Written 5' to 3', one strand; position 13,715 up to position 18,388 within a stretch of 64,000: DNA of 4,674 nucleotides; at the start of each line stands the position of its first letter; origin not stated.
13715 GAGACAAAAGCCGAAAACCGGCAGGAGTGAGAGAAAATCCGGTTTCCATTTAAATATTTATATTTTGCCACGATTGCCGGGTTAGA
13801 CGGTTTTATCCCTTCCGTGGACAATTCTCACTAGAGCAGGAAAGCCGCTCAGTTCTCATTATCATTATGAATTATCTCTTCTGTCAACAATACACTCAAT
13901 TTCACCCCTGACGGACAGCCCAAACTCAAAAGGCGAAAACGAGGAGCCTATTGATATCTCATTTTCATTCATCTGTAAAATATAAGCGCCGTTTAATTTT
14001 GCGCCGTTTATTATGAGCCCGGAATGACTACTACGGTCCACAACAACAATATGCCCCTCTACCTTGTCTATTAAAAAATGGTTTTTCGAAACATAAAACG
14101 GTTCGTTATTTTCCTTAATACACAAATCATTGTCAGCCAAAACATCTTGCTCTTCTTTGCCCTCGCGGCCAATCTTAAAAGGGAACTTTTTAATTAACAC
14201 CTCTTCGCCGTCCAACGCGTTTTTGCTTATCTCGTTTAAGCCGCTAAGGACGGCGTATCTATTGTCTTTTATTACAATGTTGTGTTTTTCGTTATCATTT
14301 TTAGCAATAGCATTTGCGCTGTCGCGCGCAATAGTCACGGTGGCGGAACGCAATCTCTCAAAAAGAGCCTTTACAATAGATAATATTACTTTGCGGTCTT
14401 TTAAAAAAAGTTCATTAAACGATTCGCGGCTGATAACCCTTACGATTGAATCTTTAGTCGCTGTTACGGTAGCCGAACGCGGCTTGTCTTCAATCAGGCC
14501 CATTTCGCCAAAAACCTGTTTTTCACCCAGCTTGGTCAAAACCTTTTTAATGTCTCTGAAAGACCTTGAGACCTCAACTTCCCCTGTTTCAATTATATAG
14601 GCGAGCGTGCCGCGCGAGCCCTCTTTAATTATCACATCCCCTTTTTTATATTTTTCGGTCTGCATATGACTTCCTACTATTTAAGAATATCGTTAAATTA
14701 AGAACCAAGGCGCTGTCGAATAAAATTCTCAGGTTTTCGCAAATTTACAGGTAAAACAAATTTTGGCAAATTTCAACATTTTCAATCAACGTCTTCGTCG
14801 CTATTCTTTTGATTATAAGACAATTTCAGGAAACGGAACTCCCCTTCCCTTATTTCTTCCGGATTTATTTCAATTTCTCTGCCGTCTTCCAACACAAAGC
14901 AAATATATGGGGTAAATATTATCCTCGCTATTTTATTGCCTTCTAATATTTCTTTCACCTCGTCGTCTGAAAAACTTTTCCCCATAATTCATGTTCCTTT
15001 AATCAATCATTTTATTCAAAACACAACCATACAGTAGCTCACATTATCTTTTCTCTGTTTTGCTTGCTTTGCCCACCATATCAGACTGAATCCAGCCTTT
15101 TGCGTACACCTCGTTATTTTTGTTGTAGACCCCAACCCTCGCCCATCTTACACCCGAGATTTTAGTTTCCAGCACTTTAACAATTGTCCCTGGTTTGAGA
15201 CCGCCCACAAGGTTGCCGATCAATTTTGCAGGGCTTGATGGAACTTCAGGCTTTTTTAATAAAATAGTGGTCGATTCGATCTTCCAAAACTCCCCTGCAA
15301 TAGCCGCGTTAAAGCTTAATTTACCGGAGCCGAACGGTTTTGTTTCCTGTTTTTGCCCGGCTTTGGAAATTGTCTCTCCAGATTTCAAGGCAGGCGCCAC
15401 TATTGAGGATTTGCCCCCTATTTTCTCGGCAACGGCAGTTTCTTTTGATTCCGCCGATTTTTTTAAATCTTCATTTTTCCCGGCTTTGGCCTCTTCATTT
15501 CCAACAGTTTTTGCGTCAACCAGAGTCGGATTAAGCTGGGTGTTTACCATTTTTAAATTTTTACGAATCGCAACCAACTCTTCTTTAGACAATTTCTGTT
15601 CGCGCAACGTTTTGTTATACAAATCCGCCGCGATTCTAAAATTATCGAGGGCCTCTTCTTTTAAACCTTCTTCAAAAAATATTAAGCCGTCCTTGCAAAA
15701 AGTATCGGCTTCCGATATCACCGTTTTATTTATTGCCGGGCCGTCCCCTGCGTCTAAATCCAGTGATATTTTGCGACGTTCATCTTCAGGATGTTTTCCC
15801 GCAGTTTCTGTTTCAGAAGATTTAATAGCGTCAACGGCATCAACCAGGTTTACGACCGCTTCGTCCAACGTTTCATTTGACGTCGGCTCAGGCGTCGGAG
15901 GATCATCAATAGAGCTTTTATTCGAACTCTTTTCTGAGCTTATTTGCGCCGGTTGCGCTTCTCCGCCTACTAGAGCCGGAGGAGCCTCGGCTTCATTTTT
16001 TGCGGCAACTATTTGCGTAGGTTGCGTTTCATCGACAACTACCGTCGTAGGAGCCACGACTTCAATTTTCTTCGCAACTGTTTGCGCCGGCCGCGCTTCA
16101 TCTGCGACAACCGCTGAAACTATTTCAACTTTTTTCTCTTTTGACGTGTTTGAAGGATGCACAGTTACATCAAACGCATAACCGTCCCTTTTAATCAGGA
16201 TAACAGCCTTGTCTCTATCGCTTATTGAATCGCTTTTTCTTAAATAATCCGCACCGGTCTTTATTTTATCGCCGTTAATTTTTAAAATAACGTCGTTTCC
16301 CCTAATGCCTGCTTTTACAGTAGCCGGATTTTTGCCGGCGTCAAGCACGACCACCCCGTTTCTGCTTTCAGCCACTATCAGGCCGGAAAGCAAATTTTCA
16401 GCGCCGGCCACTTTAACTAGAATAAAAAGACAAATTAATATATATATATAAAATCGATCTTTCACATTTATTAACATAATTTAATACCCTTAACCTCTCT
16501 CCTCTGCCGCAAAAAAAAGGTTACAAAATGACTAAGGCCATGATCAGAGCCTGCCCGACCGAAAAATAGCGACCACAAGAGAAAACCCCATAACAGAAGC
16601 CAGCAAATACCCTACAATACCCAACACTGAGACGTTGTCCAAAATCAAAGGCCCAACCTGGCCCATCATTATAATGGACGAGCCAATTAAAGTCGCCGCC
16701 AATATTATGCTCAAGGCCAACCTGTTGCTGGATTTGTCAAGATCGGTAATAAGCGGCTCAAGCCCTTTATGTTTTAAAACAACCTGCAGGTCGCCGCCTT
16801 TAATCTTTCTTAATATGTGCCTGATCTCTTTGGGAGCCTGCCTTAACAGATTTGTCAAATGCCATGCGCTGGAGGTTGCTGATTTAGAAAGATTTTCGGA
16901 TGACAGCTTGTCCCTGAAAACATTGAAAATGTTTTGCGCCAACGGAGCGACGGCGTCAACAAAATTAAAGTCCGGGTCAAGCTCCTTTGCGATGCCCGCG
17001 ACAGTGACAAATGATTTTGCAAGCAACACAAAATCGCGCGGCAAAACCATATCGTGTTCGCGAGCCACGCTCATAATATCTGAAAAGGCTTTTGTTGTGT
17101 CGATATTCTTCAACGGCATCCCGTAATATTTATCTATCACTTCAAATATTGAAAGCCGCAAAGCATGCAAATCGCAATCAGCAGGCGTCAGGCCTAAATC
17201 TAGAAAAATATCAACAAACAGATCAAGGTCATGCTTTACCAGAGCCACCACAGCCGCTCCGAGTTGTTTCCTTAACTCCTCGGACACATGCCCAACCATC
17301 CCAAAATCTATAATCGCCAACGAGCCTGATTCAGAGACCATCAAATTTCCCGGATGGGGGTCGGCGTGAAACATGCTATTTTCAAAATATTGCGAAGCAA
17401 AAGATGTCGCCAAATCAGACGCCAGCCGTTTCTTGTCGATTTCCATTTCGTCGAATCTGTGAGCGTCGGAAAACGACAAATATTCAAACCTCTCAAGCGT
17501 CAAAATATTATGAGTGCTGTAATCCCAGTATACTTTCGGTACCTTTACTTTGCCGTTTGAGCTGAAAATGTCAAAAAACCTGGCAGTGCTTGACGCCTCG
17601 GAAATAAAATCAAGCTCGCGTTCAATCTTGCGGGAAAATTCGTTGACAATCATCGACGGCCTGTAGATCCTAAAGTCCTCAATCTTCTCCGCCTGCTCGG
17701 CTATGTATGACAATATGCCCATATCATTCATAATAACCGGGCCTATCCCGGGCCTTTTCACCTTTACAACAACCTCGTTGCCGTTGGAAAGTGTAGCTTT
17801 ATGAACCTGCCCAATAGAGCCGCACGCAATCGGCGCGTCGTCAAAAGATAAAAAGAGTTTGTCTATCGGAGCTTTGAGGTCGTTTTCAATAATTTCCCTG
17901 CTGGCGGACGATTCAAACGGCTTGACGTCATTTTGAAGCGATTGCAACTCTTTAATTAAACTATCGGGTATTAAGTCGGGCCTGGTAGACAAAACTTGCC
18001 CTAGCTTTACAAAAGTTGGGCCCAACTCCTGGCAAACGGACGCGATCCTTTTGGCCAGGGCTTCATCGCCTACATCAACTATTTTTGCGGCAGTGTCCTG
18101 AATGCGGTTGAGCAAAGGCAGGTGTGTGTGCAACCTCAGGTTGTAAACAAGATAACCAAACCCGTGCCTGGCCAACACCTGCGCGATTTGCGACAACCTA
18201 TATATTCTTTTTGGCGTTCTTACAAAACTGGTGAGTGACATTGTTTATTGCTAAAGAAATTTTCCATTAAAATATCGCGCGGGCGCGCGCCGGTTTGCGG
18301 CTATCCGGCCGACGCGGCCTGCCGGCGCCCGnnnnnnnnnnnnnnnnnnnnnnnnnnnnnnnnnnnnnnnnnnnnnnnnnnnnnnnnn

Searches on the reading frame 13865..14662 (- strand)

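Call 9: search_protein_families(library=pfam, proteins=[window:13865-14662:-], max_evalue=0.01)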
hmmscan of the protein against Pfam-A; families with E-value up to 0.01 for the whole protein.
window:13865-14662:- (265 aa): 3 families
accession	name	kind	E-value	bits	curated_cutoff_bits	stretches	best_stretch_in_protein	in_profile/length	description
PF00027.35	cNMP_binding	-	1e-23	83.5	27.5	1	3-88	2-88/89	Cyclic nucleotide-binding domain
PF00498.31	FHA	-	7.3e-07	30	20.7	1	163-232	2-61/67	FHA domain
PF25150.1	TPR_Trm732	-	0.00062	19.7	27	1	40-130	89-179/265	Trm732, TPR repeats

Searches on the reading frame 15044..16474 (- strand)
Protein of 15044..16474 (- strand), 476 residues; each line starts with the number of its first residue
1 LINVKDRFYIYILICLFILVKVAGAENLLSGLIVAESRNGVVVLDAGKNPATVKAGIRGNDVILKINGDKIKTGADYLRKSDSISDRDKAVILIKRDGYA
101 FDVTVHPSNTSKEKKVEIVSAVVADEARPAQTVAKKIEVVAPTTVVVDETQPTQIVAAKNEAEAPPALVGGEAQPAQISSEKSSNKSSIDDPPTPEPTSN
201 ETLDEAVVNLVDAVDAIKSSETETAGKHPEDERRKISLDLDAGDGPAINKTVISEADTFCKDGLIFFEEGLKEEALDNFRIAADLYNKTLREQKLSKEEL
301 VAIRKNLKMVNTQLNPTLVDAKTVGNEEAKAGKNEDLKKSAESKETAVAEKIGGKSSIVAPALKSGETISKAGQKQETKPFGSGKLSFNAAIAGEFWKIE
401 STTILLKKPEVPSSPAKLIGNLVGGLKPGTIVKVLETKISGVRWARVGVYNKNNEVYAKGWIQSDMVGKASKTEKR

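Call 9: search_protein_families(library=pfam, proteins=[window:15044-16474:-], max_evalue=0.01)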
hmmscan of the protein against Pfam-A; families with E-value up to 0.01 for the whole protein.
window:15044-16474:- (476 aa): 5 families
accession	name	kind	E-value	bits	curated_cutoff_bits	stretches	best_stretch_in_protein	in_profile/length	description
PF13180.12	PDZ_2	-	3.3e-07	31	27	1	34-105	7-78/80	PDZ domain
PF08239.17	SH3_3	-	0.0014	19.2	27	1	420-466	13-52/54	Bacterial SH3 domain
PF17820.7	PDZ_6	-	0.0036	17.5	27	1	54-80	13-39/54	PDZ domain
PF11518.13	DUF3221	-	0.0087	16.8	26.4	0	106-140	47-81/82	Protein of unknown function (DUF3221)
PF00595.29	PDZ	-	0.0099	16.7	23.2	0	38-72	24-58/81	PDZ domain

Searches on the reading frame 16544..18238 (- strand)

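Call 9: search_protein_families(library=pfam, proteins=[window:16544-18238:-], max_evalue=0.01)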
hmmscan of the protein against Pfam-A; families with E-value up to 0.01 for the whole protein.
window:16544-18238:- (564 aa): 3 families
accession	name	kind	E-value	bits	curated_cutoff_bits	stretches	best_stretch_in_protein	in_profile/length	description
PF03109.22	ABC1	-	1e-69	234.9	22.9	1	101-339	2-238/244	ABC1 atypical kinase-like domain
PF01636.29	APH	-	9.3e-07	29.3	23.2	1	285-316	166-198/239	Phosphotransferase enzyme family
PF00069.31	Pkinase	-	0.0011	18.8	31.7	1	270-321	101-151/263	Protein kinase domain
